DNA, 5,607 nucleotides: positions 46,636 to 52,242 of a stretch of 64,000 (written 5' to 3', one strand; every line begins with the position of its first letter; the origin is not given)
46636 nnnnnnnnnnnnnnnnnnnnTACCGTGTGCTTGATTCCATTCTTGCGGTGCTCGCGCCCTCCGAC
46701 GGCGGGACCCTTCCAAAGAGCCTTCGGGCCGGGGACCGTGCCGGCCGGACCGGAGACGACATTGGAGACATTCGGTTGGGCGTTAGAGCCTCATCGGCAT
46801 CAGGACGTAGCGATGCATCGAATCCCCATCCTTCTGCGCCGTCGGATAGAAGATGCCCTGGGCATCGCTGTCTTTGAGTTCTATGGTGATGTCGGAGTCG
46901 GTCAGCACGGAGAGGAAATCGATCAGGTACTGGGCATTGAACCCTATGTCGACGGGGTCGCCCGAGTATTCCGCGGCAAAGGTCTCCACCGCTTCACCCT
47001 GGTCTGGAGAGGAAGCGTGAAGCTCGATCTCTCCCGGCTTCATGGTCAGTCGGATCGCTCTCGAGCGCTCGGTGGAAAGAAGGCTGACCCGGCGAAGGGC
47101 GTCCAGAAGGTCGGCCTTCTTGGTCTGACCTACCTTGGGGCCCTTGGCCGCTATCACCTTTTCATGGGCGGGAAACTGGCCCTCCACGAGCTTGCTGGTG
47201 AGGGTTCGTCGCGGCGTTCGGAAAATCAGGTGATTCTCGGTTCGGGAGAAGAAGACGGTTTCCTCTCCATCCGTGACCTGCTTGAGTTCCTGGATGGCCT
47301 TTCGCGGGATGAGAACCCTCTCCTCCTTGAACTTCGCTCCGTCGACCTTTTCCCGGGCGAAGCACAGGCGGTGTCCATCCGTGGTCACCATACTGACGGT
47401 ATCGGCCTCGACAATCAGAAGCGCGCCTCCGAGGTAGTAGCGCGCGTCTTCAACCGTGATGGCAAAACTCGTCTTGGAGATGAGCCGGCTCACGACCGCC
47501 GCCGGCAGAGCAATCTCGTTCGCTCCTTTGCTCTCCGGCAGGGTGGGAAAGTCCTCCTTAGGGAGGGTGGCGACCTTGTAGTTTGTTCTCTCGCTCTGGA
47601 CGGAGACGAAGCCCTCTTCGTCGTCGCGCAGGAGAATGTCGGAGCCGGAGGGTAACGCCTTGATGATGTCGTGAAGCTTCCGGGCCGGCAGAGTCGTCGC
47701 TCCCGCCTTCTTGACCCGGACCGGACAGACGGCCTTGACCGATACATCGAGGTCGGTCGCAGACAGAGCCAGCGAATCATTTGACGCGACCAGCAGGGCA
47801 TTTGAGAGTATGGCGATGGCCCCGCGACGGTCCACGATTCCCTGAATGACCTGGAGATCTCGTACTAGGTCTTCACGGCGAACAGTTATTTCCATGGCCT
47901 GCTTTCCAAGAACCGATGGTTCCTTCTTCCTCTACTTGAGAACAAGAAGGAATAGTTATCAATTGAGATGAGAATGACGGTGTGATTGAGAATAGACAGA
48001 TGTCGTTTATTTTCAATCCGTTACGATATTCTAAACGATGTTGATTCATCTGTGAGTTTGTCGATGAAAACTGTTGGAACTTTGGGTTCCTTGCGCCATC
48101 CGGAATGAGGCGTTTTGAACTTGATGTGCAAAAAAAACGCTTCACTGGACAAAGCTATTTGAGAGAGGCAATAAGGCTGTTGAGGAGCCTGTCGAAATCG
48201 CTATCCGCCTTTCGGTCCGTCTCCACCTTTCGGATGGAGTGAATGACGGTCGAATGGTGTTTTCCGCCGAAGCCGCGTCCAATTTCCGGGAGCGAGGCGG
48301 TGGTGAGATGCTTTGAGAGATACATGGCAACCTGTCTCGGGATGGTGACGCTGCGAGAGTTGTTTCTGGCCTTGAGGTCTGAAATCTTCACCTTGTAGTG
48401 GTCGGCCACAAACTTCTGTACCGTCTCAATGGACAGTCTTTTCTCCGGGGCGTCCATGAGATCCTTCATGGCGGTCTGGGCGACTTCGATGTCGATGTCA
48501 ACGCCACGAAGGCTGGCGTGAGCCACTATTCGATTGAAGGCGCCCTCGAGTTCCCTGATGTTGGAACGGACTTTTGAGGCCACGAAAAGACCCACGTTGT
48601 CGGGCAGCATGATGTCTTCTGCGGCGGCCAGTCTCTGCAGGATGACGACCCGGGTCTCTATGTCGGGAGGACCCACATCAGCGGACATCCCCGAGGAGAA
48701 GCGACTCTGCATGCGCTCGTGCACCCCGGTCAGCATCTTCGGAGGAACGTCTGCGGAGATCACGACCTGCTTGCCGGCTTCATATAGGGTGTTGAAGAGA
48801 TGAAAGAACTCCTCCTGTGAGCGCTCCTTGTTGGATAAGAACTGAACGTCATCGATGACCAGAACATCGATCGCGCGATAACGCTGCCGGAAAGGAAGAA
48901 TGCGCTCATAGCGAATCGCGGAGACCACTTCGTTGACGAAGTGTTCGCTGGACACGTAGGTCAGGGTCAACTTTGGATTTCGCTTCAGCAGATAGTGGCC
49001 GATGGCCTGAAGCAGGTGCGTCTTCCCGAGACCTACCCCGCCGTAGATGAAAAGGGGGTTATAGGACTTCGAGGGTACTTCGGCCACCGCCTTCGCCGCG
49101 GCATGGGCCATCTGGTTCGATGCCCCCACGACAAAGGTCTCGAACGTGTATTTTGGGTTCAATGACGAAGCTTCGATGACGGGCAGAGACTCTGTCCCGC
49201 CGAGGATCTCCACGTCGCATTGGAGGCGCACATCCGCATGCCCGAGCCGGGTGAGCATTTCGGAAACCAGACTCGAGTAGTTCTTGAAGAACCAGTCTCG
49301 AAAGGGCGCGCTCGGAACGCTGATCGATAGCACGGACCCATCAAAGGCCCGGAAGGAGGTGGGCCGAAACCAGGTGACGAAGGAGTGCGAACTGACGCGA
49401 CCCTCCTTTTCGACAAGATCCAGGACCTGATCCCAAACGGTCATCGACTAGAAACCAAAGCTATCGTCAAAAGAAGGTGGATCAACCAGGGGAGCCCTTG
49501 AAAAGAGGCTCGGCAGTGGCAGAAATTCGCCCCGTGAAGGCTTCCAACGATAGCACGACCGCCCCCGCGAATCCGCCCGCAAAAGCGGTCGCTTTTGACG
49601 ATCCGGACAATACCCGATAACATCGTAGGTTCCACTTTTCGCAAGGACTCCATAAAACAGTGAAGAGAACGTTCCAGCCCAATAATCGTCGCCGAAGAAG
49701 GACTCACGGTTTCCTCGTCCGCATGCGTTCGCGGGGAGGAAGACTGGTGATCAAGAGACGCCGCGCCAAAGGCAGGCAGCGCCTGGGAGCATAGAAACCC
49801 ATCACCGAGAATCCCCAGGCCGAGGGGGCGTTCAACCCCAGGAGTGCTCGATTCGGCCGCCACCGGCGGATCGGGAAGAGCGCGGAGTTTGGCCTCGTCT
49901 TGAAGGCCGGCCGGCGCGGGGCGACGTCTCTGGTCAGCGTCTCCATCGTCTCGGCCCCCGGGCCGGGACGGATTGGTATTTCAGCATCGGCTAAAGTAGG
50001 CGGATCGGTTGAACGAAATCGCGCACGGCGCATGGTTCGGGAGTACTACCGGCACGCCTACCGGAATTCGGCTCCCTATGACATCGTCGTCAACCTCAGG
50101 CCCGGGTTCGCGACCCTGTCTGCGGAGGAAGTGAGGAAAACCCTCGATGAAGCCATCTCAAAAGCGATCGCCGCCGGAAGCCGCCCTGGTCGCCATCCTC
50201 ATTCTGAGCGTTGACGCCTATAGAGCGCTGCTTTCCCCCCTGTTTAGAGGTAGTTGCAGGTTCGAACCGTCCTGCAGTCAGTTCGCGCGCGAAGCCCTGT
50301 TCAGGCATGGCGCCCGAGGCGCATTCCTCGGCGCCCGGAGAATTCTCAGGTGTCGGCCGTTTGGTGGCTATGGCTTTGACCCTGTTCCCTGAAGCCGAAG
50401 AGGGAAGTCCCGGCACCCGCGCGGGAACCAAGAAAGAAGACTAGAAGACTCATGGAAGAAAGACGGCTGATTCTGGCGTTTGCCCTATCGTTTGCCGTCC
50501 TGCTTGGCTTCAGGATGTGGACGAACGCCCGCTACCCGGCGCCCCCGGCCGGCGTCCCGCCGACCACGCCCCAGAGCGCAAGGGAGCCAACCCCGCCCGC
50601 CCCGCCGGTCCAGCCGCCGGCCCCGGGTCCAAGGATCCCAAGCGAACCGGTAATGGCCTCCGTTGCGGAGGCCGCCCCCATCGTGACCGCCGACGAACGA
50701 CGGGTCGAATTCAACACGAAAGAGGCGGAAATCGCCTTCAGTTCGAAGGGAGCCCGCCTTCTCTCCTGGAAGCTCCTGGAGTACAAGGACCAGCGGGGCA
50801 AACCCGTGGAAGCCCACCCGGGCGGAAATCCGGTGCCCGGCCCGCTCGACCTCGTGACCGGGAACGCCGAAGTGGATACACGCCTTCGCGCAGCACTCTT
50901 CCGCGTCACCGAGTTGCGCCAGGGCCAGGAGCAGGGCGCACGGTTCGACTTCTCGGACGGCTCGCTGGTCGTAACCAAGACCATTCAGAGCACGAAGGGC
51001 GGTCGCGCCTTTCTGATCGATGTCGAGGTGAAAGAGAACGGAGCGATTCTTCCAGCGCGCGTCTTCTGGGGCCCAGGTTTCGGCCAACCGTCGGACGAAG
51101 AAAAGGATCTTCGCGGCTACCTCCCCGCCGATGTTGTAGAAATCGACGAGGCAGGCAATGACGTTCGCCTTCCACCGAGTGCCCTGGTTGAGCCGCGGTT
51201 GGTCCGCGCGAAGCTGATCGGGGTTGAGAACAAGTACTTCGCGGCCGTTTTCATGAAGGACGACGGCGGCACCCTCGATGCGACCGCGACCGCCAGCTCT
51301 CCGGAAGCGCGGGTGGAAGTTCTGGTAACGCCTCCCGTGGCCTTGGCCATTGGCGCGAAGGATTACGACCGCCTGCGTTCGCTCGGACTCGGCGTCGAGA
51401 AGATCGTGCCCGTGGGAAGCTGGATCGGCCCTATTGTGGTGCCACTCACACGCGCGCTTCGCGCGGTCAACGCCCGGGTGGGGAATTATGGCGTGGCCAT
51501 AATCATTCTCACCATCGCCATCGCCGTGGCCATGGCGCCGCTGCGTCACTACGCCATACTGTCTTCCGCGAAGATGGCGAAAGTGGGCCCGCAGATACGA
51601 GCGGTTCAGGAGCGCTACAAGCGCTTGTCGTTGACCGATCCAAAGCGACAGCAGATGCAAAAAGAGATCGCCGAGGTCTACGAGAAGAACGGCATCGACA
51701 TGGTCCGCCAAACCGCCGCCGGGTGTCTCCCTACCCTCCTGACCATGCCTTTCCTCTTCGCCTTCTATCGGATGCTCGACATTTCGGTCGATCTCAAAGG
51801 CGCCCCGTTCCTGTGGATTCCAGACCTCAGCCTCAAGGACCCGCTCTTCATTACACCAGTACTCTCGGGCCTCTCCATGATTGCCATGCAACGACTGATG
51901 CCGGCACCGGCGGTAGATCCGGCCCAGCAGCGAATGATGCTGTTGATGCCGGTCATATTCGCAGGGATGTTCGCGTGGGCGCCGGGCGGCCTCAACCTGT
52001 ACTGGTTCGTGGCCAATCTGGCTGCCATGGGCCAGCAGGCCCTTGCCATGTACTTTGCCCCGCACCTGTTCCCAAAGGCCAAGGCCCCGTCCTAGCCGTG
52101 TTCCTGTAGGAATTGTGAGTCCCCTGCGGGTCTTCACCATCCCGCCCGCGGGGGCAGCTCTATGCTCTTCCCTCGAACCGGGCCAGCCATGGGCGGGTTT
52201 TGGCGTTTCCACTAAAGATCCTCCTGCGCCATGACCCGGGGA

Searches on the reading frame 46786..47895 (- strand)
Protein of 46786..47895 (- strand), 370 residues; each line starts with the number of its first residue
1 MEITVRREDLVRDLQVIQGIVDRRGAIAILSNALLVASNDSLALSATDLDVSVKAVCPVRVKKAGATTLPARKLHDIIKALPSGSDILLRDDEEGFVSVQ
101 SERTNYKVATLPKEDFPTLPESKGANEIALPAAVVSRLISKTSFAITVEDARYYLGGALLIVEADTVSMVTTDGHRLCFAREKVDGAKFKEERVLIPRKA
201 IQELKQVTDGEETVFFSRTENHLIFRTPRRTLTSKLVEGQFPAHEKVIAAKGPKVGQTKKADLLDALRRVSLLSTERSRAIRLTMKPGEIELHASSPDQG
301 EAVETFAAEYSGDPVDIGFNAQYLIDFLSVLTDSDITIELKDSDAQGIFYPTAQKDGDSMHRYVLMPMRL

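Call 27: search_protein_families(library=pfam, proteins=[window:46786-47895:-], max_evalue=0.00001)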
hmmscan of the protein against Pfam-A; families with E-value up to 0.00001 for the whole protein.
window:46786-47895:- (370 aa): 3 families
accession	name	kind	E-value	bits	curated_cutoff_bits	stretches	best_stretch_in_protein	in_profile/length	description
PF00712.24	DNA_pol3_beta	-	1.9e-28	99.4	24.4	1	1-120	1-120/120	DNA polymerase III beta subunit, N-terminal domain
PF02767.21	DNA_pol3_beta_2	-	3.3e-25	89.1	27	1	130-242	2-115/116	DNA polymerase III beta subunit, central domain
PF02768.20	DNA_pol3_beta_3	-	6.2e-25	87.8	27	1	252-369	8-121/121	DNA polymerase III beta subunit, C-terminal domain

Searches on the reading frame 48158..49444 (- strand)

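Call 29: search_protein_families(library=pfam, proteins=[window:48158-49444:-], max_evalue=0.00001)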
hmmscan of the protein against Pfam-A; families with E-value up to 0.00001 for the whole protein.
window:48158-49444:- (429 aa): 5 families
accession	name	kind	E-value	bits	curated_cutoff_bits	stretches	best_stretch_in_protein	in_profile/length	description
PF00308.24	Bac_DnaA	-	1.6e-68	230.4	23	1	95-255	1-161/162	Bacterial DnaA ATPAse domain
PF08299.17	Bac_DnaA_C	-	5.8e-27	94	31.5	1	339-407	1-69/69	Bacterial dnaA protein helix-turn-helix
PF11638.13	DnaA_N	-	2.4e-10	40.4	24.6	1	2-65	2-64/65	DnaA N-terminal domain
PF01695.23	IstB_IS21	-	2.3e-09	37.6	24.1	1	93-230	56-192/238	IstB-like ATP binding protein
PF03969.22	AFG1_ATPase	-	3.1e-06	26.9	27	0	193-238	286-332/361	AFG1-like ATPase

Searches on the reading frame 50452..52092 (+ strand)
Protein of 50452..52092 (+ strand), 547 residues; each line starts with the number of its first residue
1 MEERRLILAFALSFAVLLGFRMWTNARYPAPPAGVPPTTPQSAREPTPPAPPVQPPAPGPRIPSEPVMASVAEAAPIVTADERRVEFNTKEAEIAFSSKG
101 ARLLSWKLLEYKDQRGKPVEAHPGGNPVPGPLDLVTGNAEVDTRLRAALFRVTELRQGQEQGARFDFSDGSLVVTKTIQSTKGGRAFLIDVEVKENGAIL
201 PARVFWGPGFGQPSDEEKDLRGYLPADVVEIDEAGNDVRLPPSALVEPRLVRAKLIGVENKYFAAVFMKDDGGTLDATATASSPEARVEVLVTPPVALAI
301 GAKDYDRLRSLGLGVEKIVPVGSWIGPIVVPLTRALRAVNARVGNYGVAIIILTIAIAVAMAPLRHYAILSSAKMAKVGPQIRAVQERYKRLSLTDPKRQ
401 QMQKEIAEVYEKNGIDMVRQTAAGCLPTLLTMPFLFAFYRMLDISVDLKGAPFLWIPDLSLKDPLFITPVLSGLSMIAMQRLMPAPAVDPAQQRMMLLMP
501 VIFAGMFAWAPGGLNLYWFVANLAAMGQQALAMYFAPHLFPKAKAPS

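Call 29: search_protein_families(library=pfam, proteins=[window:50452-52092:+], max_evalue=0.00001)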
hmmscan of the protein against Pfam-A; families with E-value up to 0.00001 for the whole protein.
window:50452-52092:+ (547 aa): 2 families
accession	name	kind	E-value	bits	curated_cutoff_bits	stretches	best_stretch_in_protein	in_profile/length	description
PF02096.25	60KD_IMP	-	8.6e-43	146.6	35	1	346-532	1-161/163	60Kd inner membrane protein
PF14849.12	YidC_periplas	-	5.2e-06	27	24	0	84-197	1-125/283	YidC periplasmic domain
